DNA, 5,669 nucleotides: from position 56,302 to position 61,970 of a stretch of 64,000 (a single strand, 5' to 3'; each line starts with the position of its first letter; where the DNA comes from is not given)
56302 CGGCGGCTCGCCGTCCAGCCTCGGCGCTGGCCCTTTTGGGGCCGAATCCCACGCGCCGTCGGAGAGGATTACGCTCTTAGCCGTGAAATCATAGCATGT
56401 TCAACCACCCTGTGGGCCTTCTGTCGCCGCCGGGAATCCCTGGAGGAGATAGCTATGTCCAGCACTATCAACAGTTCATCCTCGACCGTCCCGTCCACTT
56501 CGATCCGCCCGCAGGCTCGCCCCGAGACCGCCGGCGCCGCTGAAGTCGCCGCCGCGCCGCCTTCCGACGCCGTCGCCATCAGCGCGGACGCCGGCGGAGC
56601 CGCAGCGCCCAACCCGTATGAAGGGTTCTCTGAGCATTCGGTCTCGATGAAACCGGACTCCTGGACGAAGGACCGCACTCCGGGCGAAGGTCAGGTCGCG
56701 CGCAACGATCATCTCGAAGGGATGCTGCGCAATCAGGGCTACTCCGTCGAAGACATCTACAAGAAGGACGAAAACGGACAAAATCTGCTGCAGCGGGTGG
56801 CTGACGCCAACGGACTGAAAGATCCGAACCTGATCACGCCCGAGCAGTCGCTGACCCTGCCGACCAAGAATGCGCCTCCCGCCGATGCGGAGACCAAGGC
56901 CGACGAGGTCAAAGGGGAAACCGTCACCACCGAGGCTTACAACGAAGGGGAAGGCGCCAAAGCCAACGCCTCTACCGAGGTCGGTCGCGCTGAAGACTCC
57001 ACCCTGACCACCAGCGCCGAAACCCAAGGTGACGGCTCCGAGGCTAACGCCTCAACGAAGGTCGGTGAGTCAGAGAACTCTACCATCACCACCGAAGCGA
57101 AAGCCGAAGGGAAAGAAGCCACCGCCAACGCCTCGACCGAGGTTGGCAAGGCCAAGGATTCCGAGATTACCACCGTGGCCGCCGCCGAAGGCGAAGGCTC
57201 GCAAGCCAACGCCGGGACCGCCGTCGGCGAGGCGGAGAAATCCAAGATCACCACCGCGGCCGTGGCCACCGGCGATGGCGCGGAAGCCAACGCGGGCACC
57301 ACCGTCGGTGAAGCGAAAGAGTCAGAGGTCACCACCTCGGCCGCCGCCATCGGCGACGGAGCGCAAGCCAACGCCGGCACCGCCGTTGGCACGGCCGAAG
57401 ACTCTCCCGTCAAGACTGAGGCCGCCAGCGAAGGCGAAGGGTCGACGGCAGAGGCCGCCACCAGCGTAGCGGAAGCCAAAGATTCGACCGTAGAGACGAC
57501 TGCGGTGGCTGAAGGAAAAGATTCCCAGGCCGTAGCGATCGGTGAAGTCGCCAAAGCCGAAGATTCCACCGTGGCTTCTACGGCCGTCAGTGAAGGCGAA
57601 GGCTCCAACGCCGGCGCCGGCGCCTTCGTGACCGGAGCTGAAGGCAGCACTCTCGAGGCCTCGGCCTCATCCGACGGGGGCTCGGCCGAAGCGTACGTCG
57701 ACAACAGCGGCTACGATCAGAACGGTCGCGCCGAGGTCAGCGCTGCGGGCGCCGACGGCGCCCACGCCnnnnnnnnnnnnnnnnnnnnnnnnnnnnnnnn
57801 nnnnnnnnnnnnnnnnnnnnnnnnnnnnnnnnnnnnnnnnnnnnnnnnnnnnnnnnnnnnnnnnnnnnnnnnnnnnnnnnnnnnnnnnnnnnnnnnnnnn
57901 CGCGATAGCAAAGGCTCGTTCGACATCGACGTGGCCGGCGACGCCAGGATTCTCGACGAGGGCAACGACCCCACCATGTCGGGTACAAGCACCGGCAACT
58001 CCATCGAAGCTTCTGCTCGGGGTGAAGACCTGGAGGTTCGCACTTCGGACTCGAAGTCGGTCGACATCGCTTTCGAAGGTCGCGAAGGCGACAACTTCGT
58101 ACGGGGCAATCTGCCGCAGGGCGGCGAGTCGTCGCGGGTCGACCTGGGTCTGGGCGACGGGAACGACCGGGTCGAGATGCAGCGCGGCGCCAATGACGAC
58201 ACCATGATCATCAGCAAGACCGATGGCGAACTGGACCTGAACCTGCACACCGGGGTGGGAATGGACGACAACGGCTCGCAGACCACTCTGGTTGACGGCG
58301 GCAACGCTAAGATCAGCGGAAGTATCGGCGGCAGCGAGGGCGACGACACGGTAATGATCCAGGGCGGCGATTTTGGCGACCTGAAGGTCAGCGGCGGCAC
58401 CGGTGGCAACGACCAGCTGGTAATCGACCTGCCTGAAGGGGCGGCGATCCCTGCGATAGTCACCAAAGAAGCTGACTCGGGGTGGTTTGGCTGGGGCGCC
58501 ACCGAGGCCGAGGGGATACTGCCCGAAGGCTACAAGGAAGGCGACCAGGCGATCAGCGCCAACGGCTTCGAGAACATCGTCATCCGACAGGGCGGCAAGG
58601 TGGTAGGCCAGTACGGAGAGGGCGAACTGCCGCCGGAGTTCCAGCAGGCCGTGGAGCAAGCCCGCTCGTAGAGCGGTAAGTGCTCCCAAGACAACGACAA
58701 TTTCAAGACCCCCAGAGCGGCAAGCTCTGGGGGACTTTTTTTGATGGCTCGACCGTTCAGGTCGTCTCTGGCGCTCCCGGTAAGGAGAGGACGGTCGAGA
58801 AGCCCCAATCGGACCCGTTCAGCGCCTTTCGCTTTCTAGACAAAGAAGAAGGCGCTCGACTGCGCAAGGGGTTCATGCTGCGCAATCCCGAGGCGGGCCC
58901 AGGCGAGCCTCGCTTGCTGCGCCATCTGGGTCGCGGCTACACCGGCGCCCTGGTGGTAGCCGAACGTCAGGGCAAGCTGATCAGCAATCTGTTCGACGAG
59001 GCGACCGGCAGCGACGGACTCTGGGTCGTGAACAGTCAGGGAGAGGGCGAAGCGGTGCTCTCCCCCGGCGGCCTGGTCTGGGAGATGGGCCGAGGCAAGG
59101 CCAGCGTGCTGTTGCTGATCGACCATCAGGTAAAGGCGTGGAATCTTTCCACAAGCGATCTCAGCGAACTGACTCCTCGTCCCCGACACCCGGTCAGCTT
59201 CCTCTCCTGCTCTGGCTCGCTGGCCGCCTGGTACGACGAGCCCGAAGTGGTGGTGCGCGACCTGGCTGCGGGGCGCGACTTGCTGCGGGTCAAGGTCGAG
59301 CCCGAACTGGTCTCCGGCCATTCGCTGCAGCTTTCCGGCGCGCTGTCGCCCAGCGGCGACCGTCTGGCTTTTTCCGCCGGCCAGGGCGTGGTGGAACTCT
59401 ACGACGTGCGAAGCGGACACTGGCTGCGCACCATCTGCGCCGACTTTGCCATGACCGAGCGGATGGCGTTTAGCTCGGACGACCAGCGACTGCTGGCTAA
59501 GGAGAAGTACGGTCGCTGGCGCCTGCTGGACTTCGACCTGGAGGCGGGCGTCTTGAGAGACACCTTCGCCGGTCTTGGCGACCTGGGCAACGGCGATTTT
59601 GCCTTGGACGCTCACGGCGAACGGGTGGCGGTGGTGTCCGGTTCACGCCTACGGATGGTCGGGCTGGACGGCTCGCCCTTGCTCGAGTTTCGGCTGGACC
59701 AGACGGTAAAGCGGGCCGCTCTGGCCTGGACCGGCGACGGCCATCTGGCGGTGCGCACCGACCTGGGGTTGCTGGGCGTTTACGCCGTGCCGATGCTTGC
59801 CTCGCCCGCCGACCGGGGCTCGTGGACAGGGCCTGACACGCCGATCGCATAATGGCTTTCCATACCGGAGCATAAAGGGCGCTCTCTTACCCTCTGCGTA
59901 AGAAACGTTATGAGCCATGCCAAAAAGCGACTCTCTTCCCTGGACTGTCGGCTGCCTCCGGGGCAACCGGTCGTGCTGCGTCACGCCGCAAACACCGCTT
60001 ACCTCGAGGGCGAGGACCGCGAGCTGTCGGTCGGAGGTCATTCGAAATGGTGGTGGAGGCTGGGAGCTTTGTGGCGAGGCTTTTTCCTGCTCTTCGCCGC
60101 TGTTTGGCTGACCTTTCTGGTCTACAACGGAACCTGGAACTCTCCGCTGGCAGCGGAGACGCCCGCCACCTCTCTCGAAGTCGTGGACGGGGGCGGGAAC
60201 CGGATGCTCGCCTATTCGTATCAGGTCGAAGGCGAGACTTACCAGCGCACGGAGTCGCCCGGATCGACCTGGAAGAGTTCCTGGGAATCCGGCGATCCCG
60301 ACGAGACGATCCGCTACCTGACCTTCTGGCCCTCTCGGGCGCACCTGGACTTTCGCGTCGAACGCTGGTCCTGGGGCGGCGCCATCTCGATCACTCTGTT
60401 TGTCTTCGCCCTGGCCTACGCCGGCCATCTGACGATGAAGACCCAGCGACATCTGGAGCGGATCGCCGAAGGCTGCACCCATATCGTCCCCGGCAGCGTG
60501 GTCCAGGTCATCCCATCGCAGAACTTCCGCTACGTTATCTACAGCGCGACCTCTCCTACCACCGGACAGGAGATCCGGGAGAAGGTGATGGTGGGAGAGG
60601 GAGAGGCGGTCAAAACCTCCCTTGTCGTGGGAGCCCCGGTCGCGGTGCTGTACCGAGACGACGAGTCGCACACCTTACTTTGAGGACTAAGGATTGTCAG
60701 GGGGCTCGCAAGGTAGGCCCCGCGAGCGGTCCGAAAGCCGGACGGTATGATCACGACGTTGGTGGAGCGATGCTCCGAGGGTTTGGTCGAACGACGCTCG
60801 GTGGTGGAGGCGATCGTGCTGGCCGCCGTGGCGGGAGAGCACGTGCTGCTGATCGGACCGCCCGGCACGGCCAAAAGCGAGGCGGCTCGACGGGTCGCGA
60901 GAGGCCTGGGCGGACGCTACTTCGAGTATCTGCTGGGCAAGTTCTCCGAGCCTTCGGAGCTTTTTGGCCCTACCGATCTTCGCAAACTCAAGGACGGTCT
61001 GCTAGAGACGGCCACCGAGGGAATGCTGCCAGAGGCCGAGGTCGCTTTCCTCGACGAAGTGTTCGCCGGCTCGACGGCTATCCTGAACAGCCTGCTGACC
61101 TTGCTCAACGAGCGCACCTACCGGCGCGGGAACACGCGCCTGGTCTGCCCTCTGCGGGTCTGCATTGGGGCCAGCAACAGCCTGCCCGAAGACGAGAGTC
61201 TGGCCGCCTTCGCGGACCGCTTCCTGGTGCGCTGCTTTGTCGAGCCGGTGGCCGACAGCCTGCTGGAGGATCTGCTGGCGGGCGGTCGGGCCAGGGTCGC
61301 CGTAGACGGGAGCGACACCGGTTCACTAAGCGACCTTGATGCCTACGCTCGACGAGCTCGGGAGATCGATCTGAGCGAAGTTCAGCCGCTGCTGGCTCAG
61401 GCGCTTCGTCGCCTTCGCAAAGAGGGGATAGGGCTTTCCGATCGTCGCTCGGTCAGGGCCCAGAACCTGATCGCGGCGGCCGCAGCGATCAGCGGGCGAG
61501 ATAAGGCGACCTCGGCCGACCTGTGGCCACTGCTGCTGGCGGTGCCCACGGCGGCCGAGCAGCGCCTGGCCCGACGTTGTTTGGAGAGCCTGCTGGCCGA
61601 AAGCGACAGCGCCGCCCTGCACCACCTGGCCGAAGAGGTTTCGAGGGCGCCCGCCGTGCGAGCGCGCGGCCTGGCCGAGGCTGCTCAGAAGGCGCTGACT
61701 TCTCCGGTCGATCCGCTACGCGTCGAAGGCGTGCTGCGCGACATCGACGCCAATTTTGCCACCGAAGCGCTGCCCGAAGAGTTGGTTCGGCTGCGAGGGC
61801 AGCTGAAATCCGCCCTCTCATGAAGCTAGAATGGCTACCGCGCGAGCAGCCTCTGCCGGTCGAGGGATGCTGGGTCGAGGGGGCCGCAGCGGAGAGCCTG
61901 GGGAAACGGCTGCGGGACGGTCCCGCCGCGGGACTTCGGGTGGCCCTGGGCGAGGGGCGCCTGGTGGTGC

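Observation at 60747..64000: RavA/MoxR-like AAA+ ATPase followed by four translationally coupled unknown genes, with no recognisable VWA partner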

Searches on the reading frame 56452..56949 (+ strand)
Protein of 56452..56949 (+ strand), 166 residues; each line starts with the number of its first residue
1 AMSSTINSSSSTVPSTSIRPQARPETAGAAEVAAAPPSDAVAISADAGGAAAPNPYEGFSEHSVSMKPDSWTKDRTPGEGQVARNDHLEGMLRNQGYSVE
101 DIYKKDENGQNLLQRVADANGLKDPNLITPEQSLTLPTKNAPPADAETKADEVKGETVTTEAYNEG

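Call 87: search_protein_families(library=pfam, proteins=[window:56452-56949:+], max_evalue=10)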
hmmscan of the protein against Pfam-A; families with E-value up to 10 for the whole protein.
window:56452-56949:+ (166 aa): 1 family
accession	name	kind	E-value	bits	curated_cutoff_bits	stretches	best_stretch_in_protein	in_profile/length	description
PF01476.26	LysM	-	0.023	15.1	20.9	1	114-137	21-43/43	LysM domain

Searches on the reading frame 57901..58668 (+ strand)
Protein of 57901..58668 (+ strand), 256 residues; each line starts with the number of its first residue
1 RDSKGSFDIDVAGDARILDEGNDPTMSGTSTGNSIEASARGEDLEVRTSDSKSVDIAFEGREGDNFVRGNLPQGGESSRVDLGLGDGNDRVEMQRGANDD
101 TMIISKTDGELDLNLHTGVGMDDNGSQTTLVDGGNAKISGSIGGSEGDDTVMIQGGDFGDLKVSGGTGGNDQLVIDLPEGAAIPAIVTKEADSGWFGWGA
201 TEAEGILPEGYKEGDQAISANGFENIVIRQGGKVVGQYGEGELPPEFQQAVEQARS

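Call 87: search_protein_families(library=pfam, proteins=[window:57901-58668:+], max_evalue=10)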
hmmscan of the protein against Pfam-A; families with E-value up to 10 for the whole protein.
window:57901-58668:+ (256 aa): 1 family
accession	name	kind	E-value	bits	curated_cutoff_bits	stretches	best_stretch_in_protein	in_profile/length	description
PF11416.13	Syntaxin-5_N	-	0.21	11.3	16.6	1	245-256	11-22/23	Syntaxin-5 N-terminal, Sly1p-binding domain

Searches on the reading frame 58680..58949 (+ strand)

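Call 87: search_protein_families(library=pfam, proteins=[window:58680-58949:+], max_evalue=10)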
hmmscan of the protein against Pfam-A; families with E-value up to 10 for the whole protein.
window:58680-58949:+ (90 aa): 1 family
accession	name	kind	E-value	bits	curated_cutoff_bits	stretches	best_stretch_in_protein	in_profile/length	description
PF15590.11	Imm27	-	0.063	13.6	27.3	1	5-26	34-55/67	Immunity protein 27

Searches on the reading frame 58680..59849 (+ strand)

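Call 7: search_protein_families(library=pfam, proteins=[window:58680-59849:+], max_evalue=0.1)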
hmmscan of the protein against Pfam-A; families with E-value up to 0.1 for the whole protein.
window:58680-59849:+ (390 aa): 5 families
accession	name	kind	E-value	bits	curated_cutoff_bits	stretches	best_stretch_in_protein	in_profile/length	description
PF25174.1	Beta-prop_THOC3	-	0.0014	18.1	305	1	219-273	176-230/272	THOC3 beta-propeller domain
PF25173.1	Beta-prop_WDR3_1st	-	0.0054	16.9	154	1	148-273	50-172/184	WDR3 first beta-propeller domain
PF24814.1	WD40_Prp19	-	0.016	14.7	320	1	148-282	70-203/281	Prp19 WD40 domain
PF25171.1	Beta-prop_WDR36-Utp21_1st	-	0.038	13.8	80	0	223-289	159-224/266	WDR36/Utp21 first beta-propeller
PF12894.13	ANAPC4_WD40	-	0.095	13.4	22.9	0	223-254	47-78/91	Anaphase-promoting complex subunit 4 WD40 domain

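Call 8: search_protein_families(library=padloc, proteins=[window:58680-59849:+], max_evalue=0.1)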
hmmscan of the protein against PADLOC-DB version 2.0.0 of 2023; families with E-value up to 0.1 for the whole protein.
window:58680-59849:+ (390 aa): 0 families

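Call 79: search_protein_families(library=ncbifam, proteins=[window:58680-59849:+], max_evalue=0.01)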
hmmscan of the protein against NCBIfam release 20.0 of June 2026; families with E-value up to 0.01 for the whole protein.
window:58680-59849:+ (390 aa): 0 families

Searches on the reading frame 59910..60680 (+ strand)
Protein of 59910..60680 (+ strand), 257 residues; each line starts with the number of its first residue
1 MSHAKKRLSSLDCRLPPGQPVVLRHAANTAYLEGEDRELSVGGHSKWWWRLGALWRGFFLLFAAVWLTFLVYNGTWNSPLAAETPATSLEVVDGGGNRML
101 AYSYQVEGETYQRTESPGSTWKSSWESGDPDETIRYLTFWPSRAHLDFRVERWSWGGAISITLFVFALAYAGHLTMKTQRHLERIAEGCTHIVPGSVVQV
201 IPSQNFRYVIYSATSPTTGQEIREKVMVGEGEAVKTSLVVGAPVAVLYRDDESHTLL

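Call 7: search_protein_families(library=pfam, proteins=[window:59910-60680:+], max_evalue=0.1)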
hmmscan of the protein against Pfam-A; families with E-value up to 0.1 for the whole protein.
window:59910-60680:+ (257 aa): 2 families
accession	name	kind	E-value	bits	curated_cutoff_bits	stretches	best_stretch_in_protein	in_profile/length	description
PF12158.14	DUF3592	-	0.00045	21.3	25.3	1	93-147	15-80/84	Domain of unknown function (DUF3592)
PF13567.11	DUF4131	-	0.031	14.4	31.6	0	150-228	26-108/165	Domain of unknown function (DUF4131)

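Call 8: search_protein_families(library=padloc, proteins=[window:59910-60680:+], max_evalue=0.1)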
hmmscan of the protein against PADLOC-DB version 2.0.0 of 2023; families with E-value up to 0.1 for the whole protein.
window:59910-60680:+ (257 aa): 0 families

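Call 79: search_protein_families(library=ncbifam, proteins=[window:59910-60680:+], max_evalue=0.01)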
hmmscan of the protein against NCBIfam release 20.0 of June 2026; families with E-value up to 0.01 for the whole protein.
window:59910-60680:+ (257 aa): 0 families

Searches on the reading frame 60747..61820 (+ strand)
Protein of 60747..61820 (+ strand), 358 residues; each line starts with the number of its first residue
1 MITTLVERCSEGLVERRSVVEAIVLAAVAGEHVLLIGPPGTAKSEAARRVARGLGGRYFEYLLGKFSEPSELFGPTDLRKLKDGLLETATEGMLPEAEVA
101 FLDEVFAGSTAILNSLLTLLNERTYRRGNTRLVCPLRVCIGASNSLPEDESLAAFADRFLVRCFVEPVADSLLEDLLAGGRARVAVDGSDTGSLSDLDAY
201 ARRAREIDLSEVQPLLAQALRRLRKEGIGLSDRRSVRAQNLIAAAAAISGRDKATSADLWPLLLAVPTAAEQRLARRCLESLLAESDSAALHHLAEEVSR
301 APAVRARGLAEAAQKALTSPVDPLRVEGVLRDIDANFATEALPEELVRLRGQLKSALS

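Call 7: search_protein_families(library=pfam, proteins=[window:60747-61820:+], max_evalue=0.1)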
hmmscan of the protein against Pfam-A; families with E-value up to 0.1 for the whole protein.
window:60747-61820:+ (358 aa): 7 families
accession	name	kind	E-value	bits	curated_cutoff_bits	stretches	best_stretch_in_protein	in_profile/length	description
PF20030.5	bpMoxR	-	2e-80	269.1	27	1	3-184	4-185/205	MoxR domain in the MoxR-vWA-beta-propeller ternary systems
PF07728.20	AAA_5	-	9.6e-26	90.9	22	1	32-159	1-139/139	AAA domain (dynein-related subfamily)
PF00004.35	AAA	-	8.3e-06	26.7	21.2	1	33-164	1-128/131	ATPase family associated with various cellular activities (AAA)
PF17868.7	AAA_lid_8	-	1.1e-05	25.5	22.8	1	222-262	12-54/72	AAA lid domain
PF01078.27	Mg_chelatase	-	0.00051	19.9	20.3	1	18-51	10-43/207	Magnesium chelatase, subunit ChlI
PF00158.32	Sigma54_activat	-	0.00097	19.3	20.2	1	18-130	10-128/168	Sigma-54 interaction domain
PF13191.12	AAA_16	-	0.0012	19.8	32.6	0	29-121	23-121/167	AAA ATPase domain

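Call 8: search_protein_families(library=padloc, proteins=[window:60747-61820:+], max_evalue=0.1)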
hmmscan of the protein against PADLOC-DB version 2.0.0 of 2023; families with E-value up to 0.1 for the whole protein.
window:60747-61820:+ (358 aa): 3 families
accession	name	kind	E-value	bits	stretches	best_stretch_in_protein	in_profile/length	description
PDLC04140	mad8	-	0.015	12.8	1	22-57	19-54/314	mads_8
PDLC04232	IetA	-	0.018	12.5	0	31-54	117-140/330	-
PDLC02196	IetA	-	0.035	11.5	1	31-54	123-146/374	-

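Call 79: search_protein_families(library=ncbifam, proteins=[window:60747-61820:+], max_evalue=0.01)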
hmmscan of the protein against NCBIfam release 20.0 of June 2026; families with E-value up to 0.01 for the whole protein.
window:60747-61820:+ (358 aa): 4 families
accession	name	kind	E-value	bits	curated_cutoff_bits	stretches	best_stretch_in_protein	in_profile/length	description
NF010054.0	PRK13531.1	equivalog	3e-49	168.4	681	1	2-262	11-280/498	ATPase RavA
NF051870.1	NAssimRespRegNtrX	equivalog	0.00033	19.6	600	1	23-170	155-305/452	nitrogen assimilation response regulator NtrX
TIGR03922.1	T7SS_EccA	equivalog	0.0045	15.6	466.65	1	27-56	309-338/557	type VII secretion AAA-ATPase EccA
TIGR00764.1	lon_rel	equivalog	0.0072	15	516.6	0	12-55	19-62/608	ATP-dependent protease LonB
